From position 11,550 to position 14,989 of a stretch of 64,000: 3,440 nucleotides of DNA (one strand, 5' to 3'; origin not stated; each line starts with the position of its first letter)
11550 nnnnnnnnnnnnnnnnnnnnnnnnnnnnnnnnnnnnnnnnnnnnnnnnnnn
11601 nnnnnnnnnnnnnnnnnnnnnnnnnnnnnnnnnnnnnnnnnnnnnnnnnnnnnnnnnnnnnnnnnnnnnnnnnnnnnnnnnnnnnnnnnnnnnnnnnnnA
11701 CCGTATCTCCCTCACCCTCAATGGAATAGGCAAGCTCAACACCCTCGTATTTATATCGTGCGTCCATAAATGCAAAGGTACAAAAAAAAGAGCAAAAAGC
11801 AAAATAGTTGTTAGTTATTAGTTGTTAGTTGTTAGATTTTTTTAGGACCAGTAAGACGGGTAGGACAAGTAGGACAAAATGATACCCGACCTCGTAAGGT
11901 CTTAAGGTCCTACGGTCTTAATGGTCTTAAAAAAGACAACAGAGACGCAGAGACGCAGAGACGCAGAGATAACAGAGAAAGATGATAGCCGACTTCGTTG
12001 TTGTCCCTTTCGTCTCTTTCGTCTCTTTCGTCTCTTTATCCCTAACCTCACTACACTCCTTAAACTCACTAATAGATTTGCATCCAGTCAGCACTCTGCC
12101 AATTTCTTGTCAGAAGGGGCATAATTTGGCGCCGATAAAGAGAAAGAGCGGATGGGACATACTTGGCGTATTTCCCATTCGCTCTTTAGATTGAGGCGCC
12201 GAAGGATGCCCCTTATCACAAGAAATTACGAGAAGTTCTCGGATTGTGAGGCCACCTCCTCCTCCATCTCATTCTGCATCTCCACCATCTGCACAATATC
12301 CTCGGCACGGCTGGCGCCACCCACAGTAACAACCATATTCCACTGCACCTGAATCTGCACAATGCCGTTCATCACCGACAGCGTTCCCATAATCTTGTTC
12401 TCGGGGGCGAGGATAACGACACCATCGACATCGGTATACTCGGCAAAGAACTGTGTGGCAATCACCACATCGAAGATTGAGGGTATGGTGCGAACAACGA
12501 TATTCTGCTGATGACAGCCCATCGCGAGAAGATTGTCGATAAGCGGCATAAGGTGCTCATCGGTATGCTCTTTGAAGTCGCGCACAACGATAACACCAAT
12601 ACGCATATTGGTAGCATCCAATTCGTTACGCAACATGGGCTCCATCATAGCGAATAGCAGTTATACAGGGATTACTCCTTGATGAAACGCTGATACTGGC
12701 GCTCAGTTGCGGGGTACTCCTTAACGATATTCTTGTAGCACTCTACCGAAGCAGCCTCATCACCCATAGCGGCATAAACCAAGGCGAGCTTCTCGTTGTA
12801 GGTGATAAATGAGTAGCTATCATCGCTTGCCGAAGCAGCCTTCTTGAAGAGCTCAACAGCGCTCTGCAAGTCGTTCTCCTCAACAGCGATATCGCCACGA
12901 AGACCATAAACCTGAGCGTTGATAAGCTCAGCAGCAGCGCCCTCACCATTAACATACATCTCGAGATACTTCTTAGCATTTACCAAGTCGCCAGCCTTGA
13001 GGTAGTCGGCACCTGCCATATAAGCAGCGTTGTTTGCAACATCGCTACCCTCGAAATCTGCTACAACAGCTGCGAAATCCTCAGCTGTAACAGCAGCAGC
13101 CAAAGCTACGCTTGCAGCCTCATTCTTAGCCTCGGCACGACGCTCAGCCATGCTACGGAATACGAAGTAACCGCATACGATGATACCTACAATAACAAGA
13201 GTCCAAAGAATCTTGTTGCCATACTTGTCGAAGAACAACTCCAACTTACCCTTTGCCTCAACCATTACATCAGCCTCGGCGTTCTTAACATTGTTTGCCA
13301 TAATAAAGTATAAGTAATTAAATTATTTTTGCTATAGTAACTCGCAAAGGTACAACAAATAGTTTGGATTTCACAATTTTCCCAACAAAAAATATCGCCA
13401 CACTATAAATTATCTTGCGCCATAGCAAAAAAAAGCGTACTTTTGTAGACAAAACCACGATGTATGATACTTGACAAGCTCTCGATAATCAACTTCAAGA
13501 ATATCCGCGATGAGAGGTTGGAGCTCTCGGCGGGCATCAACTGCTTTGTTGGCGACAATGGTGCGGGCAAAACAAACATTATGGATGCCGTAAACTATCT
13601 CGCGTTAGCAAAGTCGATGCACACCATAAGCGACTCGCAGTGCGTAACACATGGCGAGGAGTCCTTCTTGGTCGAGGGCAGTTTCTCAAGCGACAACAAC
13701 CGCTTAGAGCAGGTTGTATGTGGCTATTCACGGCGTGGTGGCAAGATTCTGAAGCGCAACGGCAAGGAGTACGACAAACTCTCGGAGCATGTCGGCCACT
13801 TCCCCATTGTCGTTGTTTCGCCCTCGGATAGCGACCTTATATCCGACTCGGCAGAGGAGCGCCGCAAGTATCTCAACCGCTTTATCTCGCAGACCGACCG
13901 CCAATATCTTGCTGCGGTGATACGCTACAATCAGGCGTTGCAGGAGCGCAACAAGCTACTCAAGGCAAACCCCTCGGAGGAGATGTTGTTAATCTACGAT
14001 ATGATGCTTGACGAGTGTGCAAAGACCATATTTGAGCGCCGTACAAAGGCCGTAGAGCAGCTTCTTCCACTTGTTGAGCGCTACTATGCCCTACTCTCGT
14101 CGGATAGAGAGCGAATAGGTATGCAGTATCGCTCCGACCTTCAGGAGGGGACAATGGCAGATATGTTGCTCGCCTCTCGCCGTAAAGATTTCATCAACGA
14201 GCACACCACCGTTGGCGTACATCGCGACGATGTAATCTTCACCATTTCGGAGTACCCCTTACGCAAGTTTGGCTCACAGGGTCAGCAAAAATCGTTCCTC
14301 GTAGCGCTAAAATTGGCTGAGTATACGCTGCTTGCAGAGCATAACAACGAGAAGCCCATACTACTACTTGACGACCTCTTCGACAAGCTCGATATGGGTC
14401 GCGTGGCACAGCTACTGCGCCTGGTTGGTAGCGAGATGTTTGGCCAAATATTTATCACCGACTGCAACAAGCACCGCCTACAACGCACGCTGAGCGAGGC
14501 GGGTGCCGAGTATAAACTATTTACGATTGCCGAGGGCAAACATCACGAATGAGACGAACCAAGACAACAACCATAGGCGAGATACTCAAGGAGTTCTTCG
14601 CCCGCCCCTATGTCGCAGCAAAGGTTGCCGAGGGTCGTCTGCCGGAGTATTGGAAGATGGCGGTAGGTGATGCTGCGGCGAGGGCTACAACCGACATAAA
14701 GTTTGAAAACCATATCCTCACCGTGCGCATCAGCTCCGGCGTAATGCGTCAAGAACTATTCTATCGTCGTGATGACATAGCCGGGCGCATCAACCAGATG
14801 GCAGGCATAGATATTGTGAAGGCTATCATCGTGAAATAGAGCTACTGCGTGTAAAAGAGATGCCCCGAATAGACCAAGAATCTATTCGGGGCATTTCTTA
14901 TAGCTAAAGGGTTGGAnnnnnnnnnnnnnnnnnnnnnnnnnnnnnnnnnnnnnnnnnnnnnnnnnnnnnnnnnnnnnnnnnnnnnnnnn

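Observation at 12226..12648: Intact but apparently catalytically dead lumazine synthase homologue at the ribH position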

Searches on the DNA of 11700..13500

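Call 46: search_rna_families(source=window, start=11700, end=13500, threshold=evalue, max_evalue=1)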
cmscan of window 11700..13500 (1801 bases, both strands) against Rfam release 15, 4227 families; matches with E-value up to 1: 3.
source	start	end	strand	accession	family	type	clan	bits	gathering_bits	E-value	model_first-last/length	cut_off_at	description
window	12701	12764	-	RF01122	sR39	Gene; snRNA; snoRNA; CD-box;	-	24.5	50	0.0017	1-56/56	no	Small nucleolar RNA sR39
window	12139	12189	+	RF03474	mir-4766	Gene; miRNA;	-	23.4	72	0.13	1-56/56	no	mir-4766 microRNA precursor family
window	11928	12047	-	RF00690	MIR408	Gene; miRNA;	-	17.7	64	0.43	1-126/126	no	MIR408 microRNA precursor family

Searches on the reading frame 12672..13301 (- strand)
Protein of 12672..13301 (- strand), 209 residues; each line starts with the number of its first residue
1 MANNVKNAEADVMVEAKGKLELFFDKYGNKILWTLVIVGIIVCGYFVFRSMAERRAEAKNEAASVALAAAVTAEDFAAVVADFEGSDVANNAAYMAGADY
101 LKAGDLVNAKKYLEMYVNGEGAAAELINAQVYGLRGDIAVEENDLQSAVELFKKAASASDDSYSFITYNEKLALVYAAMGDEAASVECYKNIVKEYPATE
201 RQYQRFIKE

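Call 3: search_protein_families(library=pfam, proteins=[window:12672-13301:-], max_evalue=1)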
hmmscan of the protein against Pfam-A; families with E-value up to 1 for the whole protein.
window:12672-13301:- (209 aa): 14 families
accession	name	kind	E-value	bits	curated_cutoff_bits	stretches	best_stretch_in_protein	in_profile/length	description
PF09976.15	TPR_21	-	1.9e-07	31.4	25.5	2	23-118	3-104/193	Tetratricopeptide repeat-like domain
PF07719.23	TPR_2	-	4.9e-07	29.8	27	2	129-157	1-29/34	Tetratricopeptide repeat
PF13181.12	TPR_8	-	6.5e-07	29.5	25.7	2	129-159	1-31/34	Tetratricopeptide repeat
PF13174.12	TPR_6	-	1.4e-05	25.9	26.3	1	171-198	5-32/33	Tetratricopeptide repeat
PF13424.12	TPR_12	-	0.00025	21.6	30.1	1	95-157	8-73/77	Tetratricopeptide repeat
PF18768.7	RNPP_C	-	0.0024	17.8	26.5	1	141-206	55-119/213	RNPP family C-terminal domain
PF00515.34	TPR_1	-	0.004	17.4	27.8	0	129-155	1-27/34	Tetratricopeptide repeat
PF13428.12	TPR_14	-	0.013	16.5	23.5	0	171-201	6-36/44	Tetratricopeptide repeat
PF08238.18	Sel1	-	0.026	15.6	30.7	1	134-159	12-35/36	Sel1 repeat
PF17336.7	DUF5368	-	0.026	15.3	25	1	22-89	12-81/112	Family of unknown function (DUF5368)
PF23300.3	HEAT_Nup120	-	0.038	14.3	29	1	134-176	31-75/170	Nucleoporin Nup120, HEAT repeats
PF14559.12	TPR_19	-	0.041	14.7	25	1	139-204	1-62/68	Tetratricopeptide repeat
PF14147.11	Spore_YhaL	-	0.046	13.9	27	1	35-56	7-29/52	Sporulation protein YhaL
PF13432.12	TPR_16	-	0.5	11.3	32.7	1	95-161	2-63/65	Tetratricopeptide repeat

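Call 4: search_protein_families(library=ncbifam, proteins=[window:12672-13301:-], max_evalue=1)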
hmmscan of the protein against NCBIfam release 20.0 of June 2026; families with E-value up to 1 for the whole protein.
window:12672-13301:- (209 aa): 5 families
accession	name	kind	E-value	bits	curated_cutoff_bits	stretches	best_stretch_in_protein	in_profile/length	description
TIGR02795.1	tol_pal_ybgF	equivalog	6.3e-07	30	90.1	2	135-202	45-112/119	tol-pal system protein YbgF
TIGR02917.1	PEP_TPR_lipo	equivalog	5.3e-05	21.3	312.2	1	128-198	464-531/899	XrtA/PEP-CTERM system TPR-repeat protein PrsT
NF009988.0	PRK13454.1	equivalog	0.0015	18.3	186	1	5-84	8-85/181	F0F1 ATP synthase subunit B'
NF002725.1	PRK02603.1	equivalog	0.0032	17.5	143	1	128-198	34-104/173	photosystem I assembly protein Ycf3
NF008757.0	PRK11788.1-5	equivalog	0.063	12.4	363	1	133-200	218-283/388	lipopolysaccharide assembly protein LapB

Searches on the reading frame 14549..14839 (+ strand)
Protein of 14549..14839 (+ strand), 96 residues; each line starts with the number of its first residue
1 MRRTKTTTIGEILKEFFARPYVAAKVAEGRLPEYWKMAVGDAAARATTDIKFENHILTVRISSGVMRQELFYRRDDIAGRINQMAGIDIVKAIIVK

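Call 3: search_protein_families(library=pfam, proteins=[window:14549-14839:+], max_evalue=1)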
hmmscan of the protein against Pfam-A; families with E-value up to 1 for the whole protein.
window:14549-14839:+ (96 aa): 1 family
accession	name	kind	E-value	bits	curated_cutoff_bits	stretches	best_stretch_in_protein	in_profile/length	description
PF05258.17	DciA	-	1.5e-11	44.7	24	1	9-95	2-89/89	Dna[CI] antecedent, DciA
